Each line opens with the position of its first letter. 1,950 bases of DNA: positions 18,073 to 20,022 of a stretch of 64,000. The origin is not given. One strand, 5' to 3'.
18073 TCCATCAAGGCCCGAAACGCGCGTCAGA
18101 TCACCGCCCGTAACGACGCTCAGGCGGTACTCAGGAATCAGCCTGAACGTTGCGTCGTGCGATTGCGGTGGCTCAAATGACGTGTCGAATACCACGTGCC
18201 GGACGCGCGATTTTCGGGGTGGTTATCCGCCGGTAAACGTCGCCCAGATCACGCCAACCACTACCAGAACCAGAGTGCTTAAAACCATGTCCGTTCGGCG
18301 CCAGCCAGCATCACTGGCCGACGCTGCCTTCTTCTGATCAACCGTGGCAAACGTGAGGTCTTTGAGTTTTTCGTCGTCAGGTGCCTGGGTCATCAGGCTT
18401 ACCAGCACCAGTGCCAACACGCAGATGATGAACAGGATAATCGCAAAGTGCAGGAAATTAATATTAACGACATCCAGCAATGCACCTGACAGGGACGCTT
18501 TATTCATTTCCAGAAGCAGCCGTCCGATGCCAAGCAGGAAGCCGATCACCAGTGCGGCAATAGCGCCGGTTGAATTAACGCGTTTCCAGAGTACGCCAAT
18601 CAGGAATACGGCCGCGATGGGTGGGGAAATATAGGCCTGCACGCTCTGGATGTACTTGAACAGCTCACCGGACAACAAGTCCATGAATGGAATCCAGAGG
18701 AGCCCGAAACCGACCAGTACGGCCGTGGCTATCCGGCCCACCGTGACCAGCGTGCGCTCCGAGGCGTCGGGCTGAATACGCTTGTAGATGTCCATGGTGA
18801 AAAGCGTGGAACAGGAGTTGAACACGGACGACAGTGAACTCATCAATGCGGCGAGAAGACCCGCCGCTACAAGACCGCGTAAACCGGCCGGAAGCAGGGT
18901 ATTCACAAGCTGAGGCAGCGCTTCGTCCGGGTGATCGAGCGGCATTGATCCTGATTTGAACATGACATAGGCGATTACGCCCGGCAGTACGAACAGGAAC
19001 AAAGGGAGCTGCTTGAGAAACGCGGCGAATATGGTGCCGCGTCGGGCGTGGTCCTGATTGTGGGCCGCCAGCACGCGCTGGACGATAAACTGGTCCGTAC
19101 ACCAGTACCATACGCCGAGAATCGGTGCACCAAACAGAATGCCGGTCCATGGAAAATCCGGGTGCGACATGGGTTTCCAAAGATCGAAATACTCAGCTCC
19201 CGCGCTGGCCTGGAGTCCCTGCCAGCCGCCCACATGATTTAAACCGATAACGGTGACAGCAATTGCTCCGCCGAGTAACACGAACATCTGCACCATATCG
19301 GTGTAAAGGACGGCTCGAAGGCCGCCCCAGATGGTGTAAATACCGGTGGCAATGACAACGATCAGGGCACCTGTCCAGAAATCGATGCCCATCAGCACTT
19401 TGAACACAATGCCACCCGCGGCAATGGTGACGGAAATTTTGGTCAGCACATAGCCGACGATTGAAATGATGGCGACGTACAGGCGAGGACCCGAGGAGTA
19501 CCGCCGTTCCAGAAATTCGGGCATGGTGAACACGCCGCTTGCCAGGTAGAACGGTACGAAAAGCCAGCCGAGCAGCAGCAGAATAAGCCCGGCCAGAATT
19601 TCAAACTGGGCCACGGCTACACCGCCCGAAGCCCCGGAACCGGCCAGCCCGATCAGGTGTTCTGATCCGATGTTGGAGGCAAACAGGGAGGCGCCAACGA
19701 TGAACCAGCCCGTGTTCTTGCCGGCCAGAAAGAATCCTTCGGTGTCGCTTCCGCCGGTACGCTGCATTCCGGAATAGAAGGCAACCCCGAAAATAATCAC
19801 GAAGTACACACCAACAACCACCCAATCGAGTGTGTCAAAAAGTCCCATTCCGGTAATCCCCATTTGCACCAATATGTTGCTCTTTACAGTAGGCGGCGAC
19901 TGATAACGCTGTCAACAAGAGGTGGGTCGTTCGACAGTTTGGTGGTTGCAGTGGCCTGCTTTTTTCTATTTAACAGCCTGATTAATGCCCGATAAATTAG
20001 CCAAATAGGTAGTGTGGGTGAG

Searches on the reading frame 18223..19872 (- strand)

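Call 85: search_protein_families(library=pfam, proteins=[window:18223-19872:-], max_evalue=0.00001)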
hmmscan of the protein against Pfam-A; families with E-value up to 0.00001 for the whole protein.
window:18223-19872:- (549 aa): 1 family
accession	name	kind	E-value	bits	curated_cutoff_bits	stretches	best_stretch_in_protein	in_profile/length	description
PF00474.23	SSF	-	2.1e-88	297.4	22.8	1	47-444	1-406/406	Sodium:solute symporter family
